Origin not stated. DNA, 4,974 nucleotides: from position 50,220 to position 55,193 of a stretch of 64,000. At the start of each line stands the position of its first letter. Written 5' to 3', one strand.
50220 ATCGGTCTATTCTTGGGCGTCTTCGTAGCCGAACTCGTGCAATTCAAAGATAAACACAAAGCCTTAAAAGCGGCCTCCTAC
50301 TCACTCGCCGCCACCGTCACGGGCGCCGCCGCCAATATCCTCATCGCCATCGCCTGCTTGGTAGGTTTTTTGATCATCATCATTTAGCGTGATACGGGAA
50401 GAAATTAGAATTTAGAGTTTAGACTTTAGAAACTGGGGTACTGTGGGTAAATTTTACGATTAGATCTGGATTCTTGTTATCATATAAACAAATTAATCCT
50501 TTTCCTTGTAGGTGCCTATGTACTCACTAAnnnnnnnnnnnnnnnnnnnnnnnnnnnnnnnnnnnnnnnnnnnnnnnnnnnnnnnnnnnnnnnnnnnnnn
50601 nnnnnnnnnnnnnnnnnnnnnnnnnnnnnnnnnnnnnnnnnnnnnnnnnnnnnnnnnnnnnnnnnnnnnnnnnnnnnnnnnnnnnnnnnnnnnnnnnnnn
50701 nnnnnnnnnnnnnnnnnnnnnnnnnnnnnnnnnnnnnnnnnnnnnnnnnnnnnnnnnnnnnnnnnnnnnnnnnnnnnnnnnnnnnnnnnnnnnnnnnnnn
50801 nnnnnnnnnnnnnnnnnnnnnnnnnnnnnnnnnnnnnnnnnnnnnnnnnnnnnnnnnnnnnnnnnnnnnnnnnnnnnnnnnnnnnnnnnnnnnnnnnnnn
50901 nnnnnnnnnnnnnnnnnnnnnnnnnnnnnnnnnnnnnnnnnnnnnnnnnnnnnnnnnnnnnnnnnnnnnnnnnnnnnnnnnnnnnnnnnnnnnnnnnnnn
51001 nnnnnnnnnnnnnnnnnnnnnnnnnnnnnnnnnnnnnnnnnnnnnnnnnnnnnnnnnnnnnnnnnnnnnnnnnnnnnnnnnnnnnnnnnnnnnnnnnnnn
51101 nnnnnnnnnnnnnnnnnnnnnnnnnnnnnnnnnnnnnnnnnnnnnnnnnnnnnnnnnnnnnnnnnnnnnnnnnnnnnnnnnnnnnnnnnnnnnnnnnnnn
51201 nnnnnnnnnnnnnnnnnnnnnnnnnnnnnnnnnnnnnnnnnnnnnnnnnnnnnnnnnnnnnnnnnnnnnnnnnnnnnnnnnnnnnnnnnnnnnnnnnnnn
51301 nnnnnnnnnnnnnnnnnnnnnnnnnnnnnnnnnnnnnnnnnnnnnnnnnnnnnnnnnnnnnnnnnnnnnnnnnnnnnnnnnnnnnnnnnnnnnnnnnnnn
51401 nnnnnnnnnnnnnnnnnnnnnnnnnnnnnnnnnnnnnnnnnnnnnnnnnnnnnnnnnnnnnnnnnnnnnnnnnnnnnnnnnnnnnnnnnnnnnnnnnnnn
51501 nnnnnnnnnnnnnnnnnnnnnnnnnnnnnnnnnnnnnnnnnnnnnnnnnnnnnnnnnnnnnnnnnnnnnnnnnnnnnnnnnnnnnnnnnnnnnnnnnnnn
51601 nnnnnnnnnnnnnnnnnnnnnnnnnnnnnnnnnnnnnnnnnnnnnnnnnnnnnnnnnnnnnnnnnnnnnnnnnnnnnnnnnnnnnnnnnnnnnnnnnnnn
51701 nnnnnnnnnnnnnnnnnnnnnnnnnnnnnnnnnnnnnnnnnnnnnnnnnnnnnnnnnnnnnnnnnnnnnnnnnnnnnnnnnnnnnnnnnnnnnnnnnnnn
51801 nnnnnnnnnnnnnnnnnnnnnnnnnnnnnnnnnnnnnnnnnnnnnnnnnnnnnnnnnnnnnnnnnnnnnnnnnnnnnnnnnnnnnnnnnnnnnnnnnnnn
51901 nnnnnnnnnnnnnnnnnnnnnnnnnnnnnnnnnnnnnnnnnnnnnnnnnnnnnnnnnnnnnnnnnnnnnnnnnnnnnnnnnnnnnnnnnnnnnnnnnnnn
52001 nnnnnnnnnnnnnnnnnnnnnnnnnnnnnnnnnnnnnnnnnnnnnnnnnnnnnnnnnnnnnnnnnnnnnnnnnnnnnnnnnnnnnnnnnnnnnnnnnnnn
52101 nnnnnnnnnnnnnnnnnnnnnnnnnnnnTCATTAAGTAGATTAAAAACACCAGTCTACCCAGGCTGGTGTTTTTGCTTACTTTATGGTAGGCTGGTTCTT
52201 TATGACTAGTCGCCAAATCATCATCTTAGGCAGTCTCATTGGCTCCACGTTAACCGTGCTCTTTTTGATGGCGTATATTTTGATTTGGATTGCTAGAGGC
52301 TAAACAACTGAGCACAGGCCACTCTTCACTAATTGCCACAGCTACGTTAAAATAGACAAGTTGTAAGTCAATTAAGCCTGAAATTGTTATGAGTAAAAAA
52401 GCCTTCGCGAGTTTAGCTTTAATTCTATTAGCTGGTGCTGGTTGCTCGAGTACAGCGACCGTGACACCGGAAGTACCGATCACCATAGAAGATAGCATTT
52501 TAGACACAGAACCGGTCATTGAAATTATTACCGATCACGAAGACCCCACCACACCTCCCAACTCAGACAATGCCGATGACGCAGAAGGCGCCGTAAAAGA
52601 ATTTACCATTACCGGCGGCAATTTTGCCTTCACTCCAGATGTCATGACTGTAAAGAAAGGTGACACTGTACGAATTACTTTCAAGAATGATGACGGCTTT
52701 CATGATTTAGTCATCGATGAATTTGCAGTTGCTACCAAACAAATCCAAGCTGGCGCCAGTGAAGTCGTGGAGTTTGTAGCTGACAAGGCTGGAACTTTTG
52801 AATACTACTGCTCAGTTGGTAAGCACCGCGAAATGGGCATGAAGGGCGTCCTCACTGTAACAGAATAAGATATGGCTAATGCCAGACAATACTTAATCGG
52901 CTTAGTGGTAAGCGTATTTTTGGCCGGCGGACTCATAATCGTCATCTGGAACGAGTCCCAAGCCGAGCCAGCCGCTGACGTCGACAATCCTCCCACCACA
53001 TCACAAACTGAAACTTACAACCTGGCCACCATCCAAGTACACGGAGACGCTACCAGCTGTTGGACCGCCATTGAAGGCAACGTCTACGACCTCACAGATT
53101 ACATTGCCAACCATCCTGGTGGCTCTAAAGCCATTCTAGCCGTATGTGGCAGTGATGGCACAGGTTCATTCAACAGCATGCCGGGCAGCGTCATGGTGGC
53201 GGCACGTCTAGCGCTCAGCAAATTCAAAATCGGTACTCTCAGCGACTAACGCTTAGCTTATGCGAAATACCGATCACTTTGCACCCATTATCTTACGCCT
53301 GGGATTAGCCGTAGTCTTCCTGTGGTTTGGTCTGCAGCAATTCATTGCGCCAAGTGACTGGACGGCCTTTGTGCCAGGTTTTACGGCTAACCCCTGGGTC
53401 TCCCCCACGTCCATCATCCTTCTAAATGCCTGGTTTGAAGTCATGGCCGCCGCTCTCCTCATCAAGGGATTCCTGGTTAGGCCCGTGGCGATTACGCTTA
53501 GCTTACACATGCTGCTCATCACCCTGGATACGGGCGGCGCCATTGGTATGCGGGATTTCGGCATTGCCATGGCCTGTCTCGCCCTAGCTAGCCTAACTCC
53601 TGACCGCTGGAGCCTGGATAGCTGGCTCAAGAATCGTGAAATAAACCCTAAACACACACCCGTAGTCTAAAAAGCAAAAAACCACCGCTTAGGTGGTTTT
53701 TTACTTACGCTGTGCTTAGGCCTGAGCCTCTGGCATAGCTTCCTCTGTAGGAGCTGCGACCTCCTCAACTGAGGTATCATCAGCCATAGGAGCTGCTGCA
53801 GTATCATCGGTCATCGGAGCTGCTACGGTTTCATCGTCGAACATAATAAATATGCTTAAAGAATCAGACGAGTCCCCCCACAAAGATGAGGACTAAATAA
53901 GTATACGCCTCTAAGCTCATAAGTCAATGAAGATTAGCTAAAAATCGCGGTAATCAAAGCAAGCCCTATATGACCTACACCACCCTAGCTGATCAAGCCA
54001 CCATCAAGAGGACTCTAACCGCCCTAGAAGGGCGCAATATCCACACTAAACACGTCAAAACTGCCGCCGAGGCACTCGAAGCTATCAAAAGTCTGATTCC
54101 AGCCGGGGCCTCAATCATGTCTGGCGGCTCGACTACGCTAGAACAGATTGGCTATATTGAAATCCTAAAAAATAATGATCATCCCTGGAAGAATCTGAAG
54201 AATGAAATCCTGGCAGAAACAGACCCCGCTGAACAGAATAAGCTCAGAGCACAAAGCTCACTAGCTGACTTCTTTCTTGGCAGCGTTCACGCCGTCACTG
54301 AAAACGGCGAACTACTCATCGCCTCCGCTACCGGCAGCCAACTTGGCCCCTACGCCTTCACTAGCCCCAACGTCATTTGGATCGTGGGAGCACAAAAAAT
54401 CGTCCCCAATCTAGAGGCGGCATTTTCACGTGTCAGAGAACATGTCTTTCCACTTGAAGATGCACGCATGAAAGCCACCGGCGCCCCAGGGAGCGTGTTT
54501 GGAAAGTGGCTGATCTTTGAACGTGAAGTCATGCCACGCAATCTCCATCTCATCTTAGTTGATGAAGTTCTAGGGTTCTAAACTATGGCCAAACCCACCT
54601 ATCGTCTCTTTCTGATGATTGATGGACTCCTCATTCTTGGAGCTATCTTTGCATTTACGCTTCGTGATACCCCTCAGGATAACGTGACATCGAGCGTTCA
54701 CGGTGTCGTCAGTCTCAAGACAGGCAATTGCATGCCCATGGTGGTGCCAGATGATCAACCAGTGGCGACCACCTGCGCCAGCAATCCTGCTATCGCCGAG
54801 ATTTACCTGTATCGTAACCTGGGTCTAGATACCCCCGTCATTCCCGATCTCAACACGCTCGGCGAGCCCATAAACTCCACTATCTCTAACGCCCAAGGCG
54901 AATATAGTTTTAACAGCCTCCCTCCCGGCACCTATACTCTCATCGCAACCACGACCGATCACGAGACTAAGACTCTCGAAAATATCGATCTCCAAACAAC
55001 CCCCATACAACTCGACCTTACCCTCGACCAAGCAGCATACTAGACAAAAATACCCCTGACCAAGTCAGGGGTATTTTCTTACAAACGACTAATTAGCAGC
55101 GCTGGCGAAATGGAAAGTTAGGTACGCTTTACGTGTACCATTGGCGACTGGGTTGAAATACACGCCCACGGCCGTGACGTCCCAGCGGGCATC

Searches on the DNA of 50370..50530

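Call 66: search_rna_families(source=window, start=50370, end=50530, threshold=evalue, max_evalue=1)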
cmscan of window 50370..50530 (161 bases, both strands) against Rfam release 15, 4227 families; matches with E-value up to 1: 0.
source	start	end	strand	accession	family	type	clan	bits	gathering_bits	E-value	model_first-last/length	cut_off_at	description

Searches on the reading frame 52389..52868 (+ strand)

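Call 63: search_protein_families(library=pfam, proteins=[window:52389-52868:+], max_evalue=0.01)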
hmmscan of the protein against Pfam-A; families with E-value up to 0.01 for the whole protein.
window:52389-52868:+ (159 aa): 5 families
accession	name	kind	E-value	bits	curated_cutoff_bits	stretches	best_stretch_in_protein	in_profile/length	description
PF13473.12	Cupredoxin_1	-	4.9e-12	46.2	27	1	66-157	17-104/104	Cupredoxin-like domain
PF00127.26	Copper-bind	-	4.7e-09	37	21.2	1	72-157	5-98/99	Copper binding proteins, plastocyanin/azurin family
PF07731.20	Cu-oxidase_2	-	5e-08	33.2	20.4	1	116-158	92-134/137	Multicopper oxidase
PF07732.21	Cu-oxidase_3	-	4.5e-05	23.9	21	1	114-158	70-115/119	Multicopper oxidase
PF23509.1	MSMEG_3727_PQQ-assoc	-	0.0094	15.8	27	0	65-157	39-134/152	MSMEG_3727, PQQ-associated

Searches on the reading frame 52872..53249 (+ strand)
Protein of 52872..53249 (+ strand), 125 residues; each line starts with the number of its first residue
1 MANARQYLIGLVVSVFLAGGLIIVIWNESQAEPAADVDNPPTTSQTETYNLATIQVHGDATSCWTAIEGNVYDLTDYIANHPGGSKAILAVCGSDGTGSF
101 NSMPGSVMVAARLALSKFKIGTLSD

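Call 63: search_protein_families(library=pfam, proteins=[window:52872-53249:+], max_evalue=0.01)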
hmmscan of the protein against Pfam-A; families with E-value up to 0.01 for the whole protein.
window:52872-53249:+ (125 aa): 1 family
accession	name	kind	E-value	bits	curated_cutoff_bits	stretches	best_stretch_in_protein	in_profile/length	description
PF00173.33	Cyt-b5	-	2.5e-17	63.1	23.7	1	52-123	3-73/74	Cytochrome b5-like Heme/Steroid binding domain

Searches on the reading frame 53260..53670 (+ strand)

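Call 63: search_protein_families(library=pfam, proteins=[window:53260-53670:+], max_evalue=0.01)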
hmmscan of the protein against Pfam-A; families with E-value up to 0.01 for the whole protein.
window:53260-53670:+ (136 aa): 2 families
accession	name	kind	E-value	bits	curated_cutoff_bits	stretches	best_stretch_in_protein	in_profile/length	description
PF07681.17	DoxX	-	1.9e-09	38.5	23.6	1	10-89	3-81/85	DoxX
PF07291.16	MauE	-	4.6e-05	24.2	27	1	8-109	4-102/128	Methylamine utilisation protein MauE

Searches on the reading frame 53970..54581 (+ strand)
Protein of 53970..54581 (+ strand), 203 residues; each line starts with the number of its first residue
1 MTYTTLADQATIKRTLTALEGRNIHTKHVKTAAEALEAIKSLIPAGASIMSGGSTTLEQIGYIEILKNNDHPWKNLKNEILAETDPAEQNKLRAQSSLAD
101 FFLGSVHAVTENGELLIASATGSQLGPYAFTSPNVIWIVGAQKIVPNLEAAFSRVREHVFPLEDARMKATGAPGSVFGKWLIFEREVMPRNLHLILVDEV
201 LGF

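Call 63: search_protein_families(library=pfam, proteins=[window:53970-54581:+], max_evalue=0.01)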
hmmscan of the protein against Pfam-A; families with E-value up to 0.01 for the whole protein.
window:53970-54581:+ (203 aa): 1 family
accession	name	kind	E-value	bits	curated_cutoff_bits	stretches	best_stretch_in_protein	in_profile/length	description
PF02589.21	LUD_dom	-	4.6e-31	108.5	22.6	1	12-166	1-150/189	LUD domain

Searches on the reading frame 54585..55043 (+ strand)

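Call 63: search_protein_families(library=pfam, proteins=[window:54585-55043:+], max_evalue=0.01)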
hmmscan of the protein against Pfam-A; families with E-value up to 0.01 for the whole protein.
window:54585-55043:+ (152 aa): 7 families
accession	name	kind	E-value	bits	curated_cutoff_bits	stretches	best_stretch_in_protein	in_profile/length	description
PF13620.12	CarboxypepD_reg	-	4.6e-09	36.9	32.3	1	95-147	28-81/82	Carboxypeptidase regulatory-like domain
PF13715.12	CarbopepD_reg_2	-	2.9e-05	24.5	32.2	1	97-136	26-64/88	CarboxypepD_reg-like domain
PF23193.1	NOMO_3rd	-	4.2e-05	24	27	1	94-147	57-106/120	NOMO third transthyretin-like domain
PF17210.9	SdrD_B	-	5.5e-05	23.8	29.7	1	92-133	35-76/112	SdrD B-like domain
PF17802.7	SpaA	-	6.8e-05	23.4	23.1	1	95-149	32-80/91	Prealbumin-like fold domain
PF07495.19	Y_Y_Y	-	0.0022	18.3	26.6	1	100-127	23-50/65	Y_Y_Y domain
PF23623.1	GBD_IRG7_N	-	0.0094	16.6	27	0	94-131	51-88/95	IRG7 N-terminal galactose binding domain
